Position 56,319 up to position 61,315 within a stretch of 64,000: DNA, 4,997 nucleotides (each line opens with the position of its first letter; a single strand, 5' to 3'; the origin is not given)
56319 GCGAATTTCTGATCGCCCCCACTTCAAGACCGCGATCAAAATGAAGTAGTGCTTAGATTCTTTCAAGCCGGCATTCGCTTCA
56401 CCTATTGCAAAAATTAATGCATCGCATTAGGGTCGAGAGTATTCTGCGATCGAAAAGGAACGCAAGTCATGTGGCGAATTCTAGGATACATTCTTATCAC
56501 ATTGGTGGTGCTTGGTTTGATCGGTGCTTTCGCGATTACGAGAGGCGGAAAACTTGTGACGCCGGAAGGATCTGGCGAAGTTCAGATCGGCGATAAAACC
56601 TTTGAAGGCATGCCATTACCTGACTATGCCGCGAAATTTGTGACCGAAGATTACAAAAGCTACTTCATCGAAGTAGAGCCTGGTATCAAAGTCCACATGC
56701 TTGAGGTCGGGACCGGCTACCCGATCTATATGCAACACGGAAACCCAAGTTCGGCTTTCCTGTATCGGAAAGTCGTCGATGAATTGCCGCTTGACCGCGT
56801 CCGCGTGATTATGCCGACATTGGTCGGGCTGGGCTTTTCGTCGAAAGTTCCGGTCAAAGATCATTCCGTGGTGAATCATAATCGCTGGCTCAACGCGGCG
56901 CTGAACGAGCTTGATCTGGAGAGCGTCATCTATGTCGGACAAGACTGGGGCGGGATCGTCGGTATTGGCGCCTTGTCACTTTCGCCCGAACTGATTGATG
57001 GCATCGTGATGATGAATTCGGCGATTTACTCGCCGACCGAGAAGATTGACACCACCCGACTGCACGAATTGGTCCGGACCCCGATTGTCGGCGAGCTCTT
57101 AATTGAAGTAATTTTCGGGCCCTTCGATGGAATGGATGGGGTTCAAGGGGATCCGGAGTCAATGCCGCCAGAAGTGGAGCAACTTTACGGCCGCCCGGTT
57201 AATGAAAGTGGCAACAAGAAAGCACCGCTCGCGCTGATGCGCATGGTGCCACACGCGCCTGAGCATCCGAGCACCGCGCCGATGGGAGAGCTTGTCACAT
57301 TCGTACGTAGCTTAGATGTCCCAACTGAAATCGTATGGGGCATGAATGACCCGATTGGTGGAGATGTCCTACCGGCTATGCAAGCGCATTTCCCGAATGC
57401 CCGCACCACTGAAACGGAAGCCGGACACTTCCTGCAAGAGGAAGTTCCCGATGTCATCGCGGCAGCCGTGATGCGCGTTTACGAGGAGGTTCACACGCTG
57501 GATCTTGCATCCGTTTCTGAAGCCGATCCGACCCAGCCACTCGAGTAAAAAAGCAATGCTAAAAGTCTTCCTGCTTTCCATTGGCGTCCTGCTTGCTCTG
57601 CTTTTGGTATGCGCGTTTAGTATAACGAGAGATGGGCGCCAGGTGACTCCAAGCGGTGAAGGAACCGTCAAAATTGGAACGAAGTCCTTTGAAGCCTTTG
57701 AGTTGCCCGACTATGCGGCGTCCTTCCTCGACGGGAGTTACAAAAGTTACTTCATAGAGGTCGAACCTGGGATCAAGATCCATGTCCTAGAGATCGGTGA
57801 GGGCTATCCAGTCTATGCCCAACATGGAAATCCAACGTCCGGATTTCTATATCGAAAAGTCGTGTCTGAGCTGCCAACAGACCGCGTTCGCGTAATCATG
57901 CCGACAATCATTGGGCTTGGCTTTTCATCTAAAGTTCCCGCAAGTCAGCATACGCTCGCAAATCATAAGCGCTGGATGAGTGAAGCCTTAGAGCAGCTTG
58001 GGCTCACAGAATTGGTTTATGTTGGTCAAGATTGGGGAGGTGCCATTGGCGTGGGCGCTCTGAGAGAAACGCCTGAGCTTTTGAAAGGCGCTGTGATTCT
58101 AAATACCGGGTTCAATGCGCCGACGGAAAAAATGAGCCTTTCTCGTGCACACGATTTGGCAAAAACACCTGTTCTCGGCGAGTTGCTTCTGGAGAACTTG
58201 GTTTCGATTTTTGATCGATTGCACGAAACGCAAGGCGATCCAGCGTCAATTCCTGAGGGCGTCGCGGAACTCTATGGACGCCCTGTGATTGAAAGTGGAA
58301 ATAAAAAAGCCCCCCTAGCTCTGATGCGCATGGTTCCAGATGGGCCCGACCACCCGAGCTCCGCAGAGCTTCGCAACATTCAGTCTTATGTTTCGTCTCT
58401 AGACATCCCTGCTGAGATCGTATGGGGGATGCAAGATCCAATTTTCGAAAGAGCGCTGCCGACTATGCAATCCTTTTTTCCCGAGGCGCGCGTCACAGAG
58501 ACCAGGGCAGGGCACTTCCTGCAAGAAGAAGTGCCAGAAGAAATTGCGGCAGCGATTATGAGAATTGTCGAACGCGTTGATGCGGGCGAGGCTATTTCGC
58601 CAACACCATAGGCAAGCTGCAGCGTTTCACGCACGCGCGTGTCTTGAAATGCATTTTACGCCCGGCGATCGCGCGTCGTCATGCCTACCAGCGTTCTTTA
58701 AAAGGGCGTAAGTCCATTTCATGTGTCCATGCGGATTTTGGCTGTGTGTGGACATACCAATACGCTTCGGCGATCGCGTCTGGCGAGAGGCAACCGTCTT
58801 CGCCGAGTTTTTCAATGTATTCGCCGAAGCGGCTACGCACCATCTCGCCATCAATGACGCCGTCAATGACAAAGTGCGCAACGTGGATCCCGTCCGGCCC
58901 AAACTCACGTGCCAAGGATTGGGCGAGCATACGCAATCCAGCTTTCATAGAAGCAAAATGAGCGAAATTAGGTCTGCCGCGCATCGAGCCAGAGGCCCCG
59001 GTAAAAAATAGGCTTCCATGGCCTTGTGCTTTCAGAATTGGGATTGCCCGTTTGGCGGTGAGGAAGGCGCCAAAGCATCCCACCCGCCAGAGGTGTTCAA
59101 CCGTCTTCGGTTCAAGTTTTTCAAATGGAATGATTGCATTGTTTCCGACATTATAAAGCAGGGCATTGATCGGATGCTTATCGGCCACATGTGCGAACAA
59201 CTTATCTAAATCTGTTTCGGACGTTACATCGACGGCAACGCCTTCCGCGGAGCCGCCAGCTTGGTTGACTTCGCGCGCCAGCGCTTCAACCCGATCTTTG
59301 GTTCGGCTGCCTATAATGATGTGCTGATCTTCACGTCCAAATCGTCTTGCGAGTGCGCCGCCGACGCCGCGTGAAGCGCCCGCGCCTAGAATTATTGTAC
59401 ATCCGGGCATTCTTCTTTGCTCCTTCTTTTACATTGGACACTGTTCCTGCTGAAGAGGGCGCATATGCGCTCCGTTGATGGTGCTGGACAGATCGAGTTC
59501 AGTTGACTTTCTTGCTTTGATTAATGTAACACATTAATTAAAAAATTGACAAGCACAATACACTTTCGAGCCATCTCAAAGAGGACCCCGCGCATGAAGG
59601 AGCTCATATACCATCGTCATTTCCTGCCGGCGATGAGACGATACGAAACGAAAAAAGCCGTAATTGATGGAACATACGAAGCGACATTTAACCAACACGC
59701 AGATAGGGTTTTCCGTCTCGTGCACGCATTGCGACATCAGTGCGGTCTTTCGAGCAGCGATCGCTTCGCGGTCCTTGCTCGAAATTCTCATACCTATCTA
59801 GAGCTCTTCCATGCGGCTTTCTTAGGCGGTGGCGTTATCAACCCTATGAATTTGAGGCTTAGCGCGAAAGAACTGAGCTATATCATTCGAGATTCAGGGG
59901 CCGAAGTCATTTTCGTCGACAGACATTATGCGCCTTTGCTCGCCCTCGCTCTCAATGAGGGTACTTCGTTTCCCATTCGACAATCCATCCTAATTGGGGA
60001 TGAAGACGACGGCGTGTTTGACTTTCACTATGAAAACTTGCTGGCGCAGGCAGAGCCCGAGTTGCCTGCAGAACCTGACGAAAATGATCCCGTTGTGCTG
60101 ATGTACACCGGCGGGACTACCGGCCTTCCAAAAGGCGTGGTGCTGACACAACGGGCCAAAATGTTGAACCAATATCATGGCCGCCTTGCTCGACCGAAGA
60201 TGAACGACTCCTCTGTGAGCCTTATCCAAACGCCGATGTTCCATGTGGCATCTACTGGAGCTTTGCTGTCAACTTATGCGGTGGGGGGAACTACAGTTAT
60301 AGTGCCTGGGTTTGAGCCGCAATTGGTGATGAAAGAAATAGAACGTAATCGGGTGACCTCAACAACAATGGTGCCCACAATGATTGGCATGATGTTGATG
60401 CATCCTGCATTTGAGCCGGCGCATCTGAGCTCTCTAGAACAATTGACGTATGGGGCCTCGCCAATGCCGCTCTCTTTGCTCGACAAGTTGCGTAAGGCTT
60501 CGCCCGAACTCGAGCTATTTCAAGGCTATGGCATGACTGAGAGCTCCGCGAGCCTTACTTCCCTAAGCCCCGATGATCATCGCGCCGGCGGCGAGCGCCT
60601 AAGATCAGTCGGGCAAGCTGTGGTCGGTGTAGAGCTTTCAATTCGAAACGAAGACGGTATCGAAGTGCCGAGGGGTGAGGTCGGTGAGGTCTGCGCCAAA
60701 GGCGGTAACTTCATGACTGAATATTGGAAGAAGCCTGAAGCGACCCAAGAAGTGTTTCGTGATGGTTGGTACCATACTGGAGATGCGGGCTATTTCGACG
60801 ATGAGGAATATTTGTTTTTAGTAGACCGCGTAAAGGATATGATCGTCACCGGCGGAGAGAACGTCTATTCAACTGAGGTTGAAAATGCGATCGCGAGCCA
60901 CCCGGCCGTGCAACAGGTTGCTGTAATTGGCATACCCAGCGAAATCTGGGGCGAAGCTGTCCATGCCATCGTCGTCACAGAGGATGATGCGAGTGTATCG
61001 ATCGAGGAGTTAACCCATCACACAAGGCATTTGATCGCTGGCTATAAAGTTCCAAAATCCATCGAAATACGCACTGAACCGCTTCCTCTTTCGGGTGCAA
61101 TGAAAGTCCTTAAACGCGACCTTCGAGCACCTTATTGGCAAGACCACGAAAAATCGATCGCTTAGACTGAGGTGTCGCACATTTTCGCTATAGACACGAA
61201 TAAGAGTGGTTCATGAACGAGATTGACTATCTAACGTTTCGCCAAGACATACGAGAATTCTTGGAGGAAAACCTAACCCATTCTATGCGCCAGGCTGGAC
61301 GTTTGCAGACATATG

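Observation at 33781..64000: Candidate undescribed catabolic system for a sulfated and possibly halogenated lipid-like compound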

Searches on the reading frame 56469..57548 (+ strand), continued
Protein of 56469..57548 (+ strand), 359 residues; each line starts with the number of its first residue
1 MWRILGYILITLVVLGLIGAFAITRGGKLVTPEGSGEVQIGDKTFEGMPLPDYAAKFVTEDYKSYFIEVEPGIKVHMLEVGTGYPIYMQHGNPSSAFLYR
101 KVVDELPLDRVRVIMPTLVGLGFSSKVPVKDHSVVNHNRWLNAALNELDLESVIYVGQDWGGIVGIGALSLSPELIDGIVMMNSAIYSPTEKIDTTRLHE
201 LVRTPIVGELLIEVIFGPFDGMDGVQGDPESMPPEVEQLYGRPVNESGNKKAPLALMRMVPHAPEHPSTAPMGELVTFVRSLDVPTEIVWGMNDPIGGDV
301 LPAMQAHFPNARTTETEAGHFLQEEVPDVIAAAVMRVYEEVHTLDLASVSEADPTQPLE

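Call 85: fold_search(model_id=the predicted structure, library=pdb)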
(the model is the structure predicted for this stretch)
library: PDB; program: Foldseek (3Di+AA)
matches with E <= 10: 1765; with E <= 0.001: 1539
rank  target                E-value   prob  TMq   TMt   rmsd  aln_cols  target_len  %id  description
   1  2xt0                  7.0e-18  1.00  0.63  0.75   5.4       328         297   23  Dehalogenase DPpA from Plesiocystis pacifica SIR-I (released 2011-08-10)
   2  6y9g_A                9.4e-18  1.00  0.69  0.86   2.6       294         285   26  Crystal structure of putative ancestral haloalkane dehalogenase AncHLD5 (node 5) (released 2020-11-18)
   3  6y9g_B                1.3e-17  1.00  0.67  0.83   3.5       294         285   25  Crystal structure of putative ancestral haloalkane dehalogenase AncHLD5 (node 5) (released 2020-11-18)
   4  8oe6                  2.4e-17  1.00  0.65  0.79   4.0       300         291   25  Structure of hyperstable haloalkane dehalogenase variant DhaA231 (released 2024-01-17)
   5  8oe2_B                2.4e-17  1.00  0.63  0.76   3.8       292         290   27  Structure of hyperstable haloalkane dehalogenase variant DhaA223 (released 2024-01-17)
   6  6sp5_A                3.6e-17  1.00  0.64  0.78   3.9       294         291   27  Structure of hyperstable haloalkane dehalogenase variant DhaA115 (released 2020-11-18)
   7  6zvy_A                3.6e-17  1.00  0.64  0.78   3.9       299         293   24  X-RAY STRUCTURE OF THE HALOALKANE DEHALOGENASE HALOTAG7-Q165H-P174R LABELED WITH A CHLOROALKANE-TETRAMETHYLRHODAMINE F (released 2021-08-04)
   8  6zvw_A                4.3e-17  1.00  0.63  0.76   4.1       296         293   24  X-RAY STRUCTURE OF THE HALOALKANE DEHALOGENASE HALOTAG7-Q165H LABELED WITH A CHLOROALKANE-TETRAMETHYLRHODAMINE FLUOROP (released 2021-08-04)
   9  8oe2_D                6.1e-17  1.00  0.65  0.78   3.6       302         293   26  Structure of hyperstable haloalkane dehalogenase variant DhaA223 (released 2024-01-17)
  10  8oe2_E                6.8e-17  1.00  0.64  0.78   3.7       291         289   27  Structure of hyperstable haloalkane dehalogenase variant DhaA223 (released 2024-01-17)
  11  7wam                  6.8e-17  1.00  0.64  0.77   3.5       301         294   23  Crystal structure of HaloTag complexed with VL1 (released 2022-02-02)
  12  8oe2_A                6.8e-17  1.00  0.65  0.78   3.6       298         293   27  Structure of hyperstable haloalkane dehalogenase variant DhaA223 (released 2024-01-17)
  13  7ond_A                6.8e-17  1.00  0.63  0.76   3.9       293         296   24  HaloTag Engineering for Enhanced Fluorogenicity and Kinetics with a Styrylpyridine Dye (released 2021-07-21)
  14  7wan                  8.7e-17  1.00  0.63  0.77   4.1       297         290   24  Crystal structure of HaloTag complexed with UL2 (released 2022-02-02)
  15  7oo4                  9.2e-17  1.00  0.62  0.75   4.2       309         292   22  HaloTag Engineering for Enhanced Fluorogenicity and Kinetics with a Styrylpyridine Dye (released 2021-07-21)
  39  5esr                  2.2e-16  1.00  0.65  0.75   4.4       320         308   25  Crystal structure of haloalkane dehalogenase (DccA) from Caulobacter crescentus (released 2016-06-01)
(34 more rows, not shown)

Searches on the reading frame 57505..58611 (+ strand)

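Call 5: search_protein_families(library=pfam, proteins=[window:57505-58611:+], max_evalue=0.01)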
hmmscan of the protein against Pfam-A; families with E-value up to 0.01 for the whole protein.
window:57505-58611:+ (368 aa): 2 families
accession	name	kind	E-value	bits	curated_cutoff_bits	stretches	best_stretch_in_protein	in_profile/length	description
PF00561.26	Abhydrolase_1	-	2.5e-21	76.9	25.8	1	102-342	2-243/245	alpha/beta hydrolase fold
PF12697.13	Abhydrolase_6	-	4.8e-10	40.9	26.3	1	107-350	5-217/217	Alpha/beta hydrolase family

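Call 12: search_protein_families(library=ncbifam, proteins=[window:57505-58611:+], max_evalue=0.001)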
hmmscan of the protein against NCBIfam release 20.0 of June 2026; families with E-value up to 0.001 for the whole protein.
window:57505-58611:+ (368 aa): 13 families
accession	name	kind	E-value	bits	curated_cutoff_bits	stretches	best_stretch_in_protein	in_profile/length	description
NF002043.0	PRK00870.1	subfamily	4.6e-38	131.3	265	1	78-356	22-299/302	haloalkane dehalogenase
NF002938.0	PRK03592.1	equivalog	2e-32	112.7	241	1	81-359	12-293/298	haloalkane dehalogenase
NF002873.0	PRK03204.1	equivalog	2.8e-31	108.9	466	1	91-353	25-283/286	haloalkane dehalogenase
NF051488.1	bifunc_PcaDC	exception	5.8e-10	38.8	390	1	114-216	26-126/375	bifunctional 3-oxoadipate enol-lactonase/4-carboxymuconolactone decarboxylase PcaDC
TIGR02427.1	protocat_pcaD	equivalog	5.7e-08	32.4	255.85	1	115-216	28-127/251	3-oxoadipate enol-lactonase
TIGR03056.1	bchO_mg_che_rel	equivalog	1.2e-06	27.8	172.55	1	85-190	12-117/278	alpha/beta fold hydrolase BchO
NF045945.1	ProImpepLactob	equivalog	2.1e-06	27.4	400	1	101-195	28-125/293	proline iminopeptidase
TIGR01250.1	pro_imino_pep_2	subfamily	4.8e-06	26.3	167.65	1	96-215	21-143/288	proline iminopeptidase-family hydrolase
NF011457.0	PRK14875.1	equivalog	5.1e-06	25.7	307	0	290-356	305-370/372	acetoin dehydrogenase dihydrolipoyllysine-residue acetyltransferase subunit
TIGR03695.1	menH_SHCHC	equivalog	8.2e-06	25.4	208.55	0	285-355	180-251/252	2-succinyl-6-hydroxy-2,4-cyclohexadiene-1-carboxylate synthase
NF004514.1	PRK05855.1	equivalog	2.7e-05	23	455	0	297-363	228-295/578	SDR family oxidoreductase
NF050089.1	i_nPHAscl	equivalog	0.00039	19.6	300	0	107-200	25-116/288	intracellular short-chain-length polyhydroxyalkanoate depolymerase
NF051487.1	bifunc_PcaCD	exception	0.00046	19.4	430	1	114-207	186-277/413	bifunctional 4-carboxymuconolactone decarboxylase/3-oxoadipate enol-lactonase PcaCD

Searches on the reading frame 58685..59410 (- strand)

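Call 7: search_protein_families(library=pfam, proteins=[window:58685-59410:-], max_evalue=0.01)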
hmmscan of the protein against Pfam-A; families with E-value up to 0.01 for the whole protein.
window:58685-59410:- (241 aa): 6 families
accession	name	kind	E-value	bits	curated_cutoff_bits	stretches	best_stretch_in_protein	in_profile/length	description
PF00106.31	adh_short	-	6.4e-31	107.8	26.6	1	7-194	3-190/195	short chain dehydrogenase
PF13561.12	adh_short_C2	-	7.4e-26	91.6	27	1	11-194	3-184/236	Enoyl-(Acyl carrier protein) reductase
PF23441.1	SDR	-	1.5e-09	38.1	27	1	7-197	10-205/258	SDR-like rossmann domain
PF03807.23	F420_oxidored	-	0.00014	22.8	21.6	1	7-52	4-49/94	NADP oxidoreductase coenzyme F420-dependent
PF03435.24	Sacchrp_dh_NADP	-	0.0002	22.2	25.1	1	6-87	2-79/129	Saccharopine dehydrogenase NADP binding domain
PF08659.16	KR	-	0.00057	20.3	22.6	1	10-106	6-107/180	KR domain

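Call 86: search_protein_families(library=ncbifam, proteins=[window:58685-59410:-], max_evalue=0.00001)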
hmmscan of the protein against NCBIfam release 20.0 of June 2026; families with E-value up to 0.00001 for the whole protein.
window:58685-59410:- (241 aa): 187 families (the best 25 are shown)
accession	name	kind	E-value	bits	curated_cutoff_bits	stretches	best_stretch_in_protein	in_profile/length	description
NF005681.0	PRK07478.1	subfamily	2.7e-27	95.8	267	1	7-193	9-197/254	SDR family oxidoreductase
NF005559.1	PRK07231.1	subfamily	1.8e-26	93.2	215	1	10-196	10-196/249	glucose 1-dehydrogenase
NF009468.0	PRK12826.1-4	equivalog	2e-24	86.7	318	1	6-193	9-197/256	SDR family oxidoreductase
NF009093.0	PRK12429.1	subfamily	4.7e-23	81.8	258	1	7-203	8-204/259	3-hydroxybutyrate dehydrogenase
NF009466.0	PRK12826.1-2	subfamily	1.6e-22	80.2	222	1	7-197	6-198/248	3-oxoacyl-ACP reductase FabG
NF004791.0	PRK06138.1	equivalog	2.2e-22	79.6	312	1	8-197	9-197/252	SDR family oxidoreductase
NF047923.1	pyridox_DH_SDR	equivalog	4.6e-22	78.7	325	1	10-193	9-189/243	pyridoxal 4-dehydrogenase, SDR-type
NF004202.0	PRK05653.2-2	equivalog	6.1e-22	78.4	333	1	7-202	10-206/259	3-oxoacyl-ACP reductase FabG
NF006565.0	PRK09072.1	equivalog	6.3e-22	78.4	238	1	5-203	7-201/265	SDR family oxidoreductase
NF005909.0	PRK07890.1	subfamily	7.4e-22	77.9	258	1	7-203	10-206/260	short chain dehydrogenase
NF004198.0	PRK05653.1-3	equivalog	1.5e-21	77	296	1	10-193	13-196/248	3-oxoacyl-ACP reductase FabG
NF004203.0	PRK05653.2-4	subfamily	3.5e-21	75.7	313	1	8-189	10-193/260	3-oxoacyl-ACP reductase FabG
NF004778.0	PRK06124.1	equivalog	3.6e-21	75.7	303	1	7-177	14-185/256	SDR family oxidoreductase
TIGR01963.1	PHB_DH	subfamily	4.3e-21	75.3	307.05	1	8-196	5-193/255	3-hydroxybutyrate dehydrogenase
NF006493.1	PRK08936.1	subfamily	8.8e-21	74.3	420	1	7-191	10-196/261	glucose-1-dehydrogenase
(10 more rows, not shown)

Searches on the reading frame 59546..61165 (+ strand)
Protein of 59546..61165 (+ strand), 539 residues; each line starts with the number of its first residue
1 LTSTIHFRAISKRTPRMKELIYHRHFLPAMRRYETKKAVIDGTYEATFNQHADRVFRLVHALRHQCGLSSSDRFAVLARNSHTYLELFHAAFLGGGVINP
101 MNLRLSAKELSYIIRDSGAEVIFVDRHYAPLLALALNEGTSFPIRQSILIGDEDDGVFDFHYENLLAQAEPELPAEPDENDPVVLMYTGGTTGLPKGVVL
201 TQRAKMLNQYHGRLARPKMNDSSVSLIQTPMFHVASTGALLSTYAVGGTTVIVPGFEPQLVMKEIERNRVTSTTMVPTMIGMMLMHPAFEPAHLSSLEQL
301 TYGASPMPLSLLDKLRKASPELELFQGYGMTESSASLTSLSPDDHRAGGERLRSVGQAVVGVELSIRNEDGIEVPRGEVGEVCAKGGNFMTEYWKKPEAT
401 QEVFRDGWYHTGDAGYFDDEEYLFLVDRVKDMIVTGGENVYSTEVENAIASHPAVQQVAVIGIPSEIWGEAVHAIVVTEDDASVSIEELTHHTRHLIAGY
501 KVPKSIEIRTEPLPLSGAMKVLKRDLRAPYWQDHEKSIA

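Call 7: search_protein_families(library=pfam, proteins=[window:59546-61165:+], max_evalue=0.01)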
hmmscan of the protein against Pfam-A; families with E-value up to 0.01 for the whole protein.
window:59546-61165:+ (539 aa): 2 families
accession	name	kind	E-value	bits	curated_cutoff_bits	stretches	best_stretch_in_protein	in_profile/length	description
PF00501.34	AMP-binding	-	4.8e-77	259.8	29.9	1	30-394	5-384/384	AMP-binding enzyme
PF13193.12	AMP-binding_C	-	1.1e-16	62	24.5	1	444-517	1-73/76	AMP-binding enzyme C-terminal domain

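Call 86: search_protein_families(library=ncbifam, proteins=[window:59546-61165:+], max_evalue=0.00001)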
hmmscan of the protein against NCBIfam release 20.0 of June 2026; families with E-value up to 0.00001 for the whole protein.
window:59546-61165:+ (539 aa): 103 families (the best 25 are shown)
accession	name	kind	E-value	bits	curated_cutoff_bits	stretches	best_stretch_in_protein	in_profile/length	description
NF004837.0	PRK06187.1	subfamily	1.1e-143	479.3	476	1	24-536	12-528/531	long-chain-fatty-acid--CoA ligase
NF006182.0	PRK08316.1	subfamily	2.6e-129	432.1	663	1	29-533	20-520/523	fatty acyl-CoA synthetase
NF005307.0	PRK06839.1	equivalog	9.7e-97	324.6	748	1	35-526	17-489/496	o-succinylbenzoate--CoA ligase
NF005676.0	PRK07470.1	equivalog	1.7e-95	320.7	774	1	28-528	28-527/544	acyl-CoA synthetase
NF052580.1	Str24CoAsynCasG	equivalog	8.6e-93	311.5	750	1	25-527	45-547/548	steroid-24-oyl-CoA synthetase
NF052269.1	Staph_lig_FadD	equivalog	1.5e-91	307.2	650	1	34-527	14-490/499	long-chain-fatty-acid--CoA ligase FadD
NF005857.1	PRK07786.1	exception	5.2e-89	299.1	733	1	46-530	35-512/513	fatty-acid--CoA ligase FadD5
NF004797.0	PRK06145.1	equivalog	6.2e-89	298.6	850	1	31-530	13-495/499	acyl-CoA synthetase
NF006181.0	PRK08314.1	subfamily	1.4e-88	297.6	705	2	160-529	184-553/563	long-chain-fatty-acid--CoA ligase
NF005801.1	PRK07656.1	equivalog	6.3e-88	295.6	657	1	29-527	10-500/500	FadD3 family acyl-CoA ligase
NF002966.0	PRK03640.1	equivalog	1.5e-86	290.9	556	1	35-528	17-478/483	o-succinylbenzoate--CoA ligase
NF006020.0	PRK08162.1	subfamily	1.7e-83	280.8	677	1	31-528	30-536/545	acyl-CoA synthetase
NF004838.1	PRK06188.1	equivalog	8.2e-82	275.2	875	1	26-531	15-524/524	fatty-acid--CoA ligase FadD8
NF006572.0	PRK09088.1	equivalog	6.8e-80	269.1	696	1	45-528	28-485/491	acyl-CoA synthetase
NF009071.0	PRK12406.1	subfamily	3.7e-79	266.5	701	1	37-538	4-510/510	acyl-CoA synthetase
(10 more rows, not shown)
